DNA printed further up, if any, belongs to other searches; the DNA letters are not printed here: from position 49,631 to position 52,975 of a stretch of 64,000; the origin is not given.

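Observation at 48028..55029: Three-gene ABC importer whose two ATPase domains are fused to a complete MFS secondary transporter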

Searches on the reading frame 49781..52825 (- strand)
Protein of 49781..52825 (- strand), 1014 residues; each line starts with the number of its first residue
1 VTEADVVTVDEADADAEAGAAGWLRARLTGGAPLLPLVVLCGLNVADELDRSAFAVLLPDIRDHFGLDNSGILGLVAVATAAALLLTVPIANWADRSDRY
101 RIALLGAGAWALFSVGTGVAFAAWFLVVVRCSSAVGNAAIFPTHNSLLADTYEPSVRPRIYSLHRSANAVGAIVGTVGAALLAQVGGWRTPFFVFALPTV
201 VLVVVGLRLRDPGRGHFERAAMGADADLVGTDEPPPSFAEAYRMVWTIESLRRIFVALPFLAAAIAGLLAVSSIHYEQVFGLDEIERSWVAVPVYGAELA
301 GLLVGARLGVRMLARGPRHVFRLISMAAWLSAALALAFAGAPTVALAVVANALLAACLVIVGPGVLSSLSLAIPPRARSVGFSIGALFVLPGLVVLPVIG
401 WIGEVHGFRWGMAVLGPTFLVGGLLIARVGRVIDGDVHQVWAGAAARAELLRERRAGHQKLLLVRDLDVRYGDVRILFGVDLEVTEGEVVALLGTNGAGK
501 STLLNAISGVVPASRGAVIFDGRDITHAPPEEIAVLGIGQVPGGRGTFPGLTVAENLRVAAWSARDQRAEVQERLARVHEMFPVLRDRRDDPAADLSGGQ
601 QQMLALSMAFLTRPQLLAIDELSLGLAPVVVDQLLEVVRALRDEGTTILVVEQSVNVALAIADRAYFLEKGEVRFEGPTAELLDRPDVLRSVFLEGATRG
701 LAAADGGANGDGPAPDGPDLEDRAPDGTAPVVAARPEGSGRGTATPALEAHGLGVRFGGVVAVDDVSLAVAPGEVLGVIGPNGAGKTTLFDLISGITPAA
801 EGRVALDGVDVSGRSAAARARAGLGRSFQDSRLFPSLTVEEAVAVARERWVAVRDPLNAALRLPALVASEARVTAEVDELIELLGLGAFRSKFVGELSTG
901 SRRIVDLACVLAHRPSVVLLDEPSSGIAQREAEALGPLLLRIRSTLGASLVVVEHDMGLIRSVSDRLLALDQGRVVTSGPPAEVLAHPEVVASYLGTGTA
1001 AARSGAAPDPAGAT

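Call 6: search_protein_families(library=pfam, proteins=[window:49781-52825:-], max_evalue=0.01)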
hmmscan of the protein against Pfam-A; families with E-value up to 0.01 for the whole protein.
window:49781-52825:- (1014 aa): 20 families
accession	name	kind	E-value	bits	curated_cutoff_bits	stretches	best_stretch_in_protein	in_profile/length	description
PF00005.33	ABC_tran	-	2.8e-59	200.1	25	2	764-924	2-136/137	ABC transporter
PF07690.21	MFS_1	-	1.2e-32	113.7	33.4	1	46-383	7-333/347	Major Facilitator Superfamily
PF13304.12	AAA_21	-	5.5e-19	69.8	27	2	579-650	221-295/304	AAA domain, putative AbiEii toxin, Type IV TA system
PF13555.12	AAA_29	-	2.8e-09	37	27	1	482-512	17-47/61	P-loop containing region of AAA domain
PF13476.12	AAA_23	-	6.5e-08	33.9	27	0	478-508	17-40/201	AAA domain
PF12399.14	BCA_ABC_TP_C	-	7.1e-07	29.1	25.5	1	974-998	1-25/27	Branched-chain amino acid ATP-binding cassette transporter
PF02463.25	SMC_N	-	1.9e-06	27.9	40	0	488-508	25-45/220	RecF/RecN/SMC N terminal domain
PF13604.12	AAA_30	-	8.2e-05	22.9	27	0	773-828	18-66/191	AAA domain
PF03193.22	RsgA_GTPase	-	0.00012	22.4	30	0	485-509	104-128/174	RsgA GTPase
PF00083.30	Sugar_tr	-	0.00014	21.4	22.3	1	72-248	51-234/452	Sugar (and other) transporter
PF01926.29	MMR_HSR1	-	0.00052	20.5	21.9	0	490-510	2-22/113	50S ribosome-binding GTPase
PF13514.12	AAA_27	-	0.0009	19.3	22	0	480-508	19-47/206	AAA domain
PF13401.12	AAA_22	-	0.0018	19.1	27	0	488-643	6-109/130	AAA domain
PF25199.1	nSTAND_NTPase5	-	0.0019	18.4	34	0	485-508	39-62/145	Novel STAND NTPase 5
PF00004.35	AAA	-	0.002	19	21.2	0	778-795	3-20/131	ATPase family associated with various cellular activities (AAA)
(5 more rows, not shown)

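Call 7: search_protein_families(library=ncbifam, proteins=[window:49781-52825:-], max_evalue=0.01)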
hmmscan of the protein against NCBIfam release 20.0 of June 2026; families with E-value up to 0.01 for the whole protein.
window:49781-52825:- (1014 aa): 213 families (the best 25 are shown)
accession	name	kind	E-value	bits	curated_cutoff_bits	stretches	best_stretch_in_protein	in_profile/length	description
TIGR03410.1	urea_trans_UrtE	equivalog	5.1e-95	317.3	285.8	2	463-682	2-219/230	urea ABC transporter ATP-binding subunit UrtE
TIGR03411.1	urea_trans_UrtD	equivalog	2e-90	302.7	304.1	2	747-997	2-242/242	urea ABC transporter ATP-binding protein UrtD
NF008449.1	PRK11300.1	equivalog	8e-89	297.2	362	2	746-996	4-253/255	high-affinity branched-chain amino acid ABC transporter ATP-binding protein LivG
TIGR04406.1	LPS_export_lptB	equivalog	5.2e-83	278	240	2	462-694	2-233/239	LPS export ABC transporter ATP-binding protein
NF008626.0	PRK11614.1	equivalog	3e-81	272.3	441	2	461-695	5-236/237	high-affinity branched-chain amino acid ABC transporter ATP-binding protein LivF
TIGR03265.1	PhnT2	equivalog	3.2e-74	250.3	457.7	2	460-687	3-227/353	putative 2-aminoethylphosphonate ABC transporter ATP-binding protein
TIGR01188.1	drrA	subfamily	5.6e-70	236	312.45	2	470-685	2-214/302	daunorubicin resistance ABC transporter, ATP-binding protein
TIGR00968.1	3a0106s01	subfamily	4.5e-66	222.8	342.75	2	755-996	8-232/237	sulfate ABC transporter ATP-binding protein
TIGR03864.1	PQQ_ABC_ATP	hypoth_equivalog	1.2e-65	221.3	302.25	2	462-687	2-224/236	ABC transporter, ATP-binding subunit, PQQ-dependent alcohol dehydrogenase system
NF047930.1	ABC_ATP_B6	equivalog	3.6e-64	217.2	670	2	749-984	4-223/510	putative B6 ABC transporter ATP-binding protein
NF007027.0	PRK09493.1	equivalog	5.6e-63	212.5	379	2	465-688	5-229/240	glutamine ABC transporter ATP-binding protein GlnQ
NF008144.0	PRK10895.1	equivalog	1e-62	211.8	381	2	463-693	5-234/241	LPS export ABC transporter ATP-binding protein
NF006987.0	PRK09452.1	equivalog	2e-62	211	482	2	451-689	7-242/378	spermidine/putrescine ABC transporter ATP-binding protein PotA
NF010068.0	PRK13548.1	equivalog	5.8e-61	205.9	261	2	746-994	4-240/261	heme ABC transporter ATP-binding protein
TIGR03258.1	PhnT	equivalog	8e-60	202.7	499.15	2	463-687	10-232/359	2-aminoethylphosphonate ABC transport system ATP-binding subunit PhnT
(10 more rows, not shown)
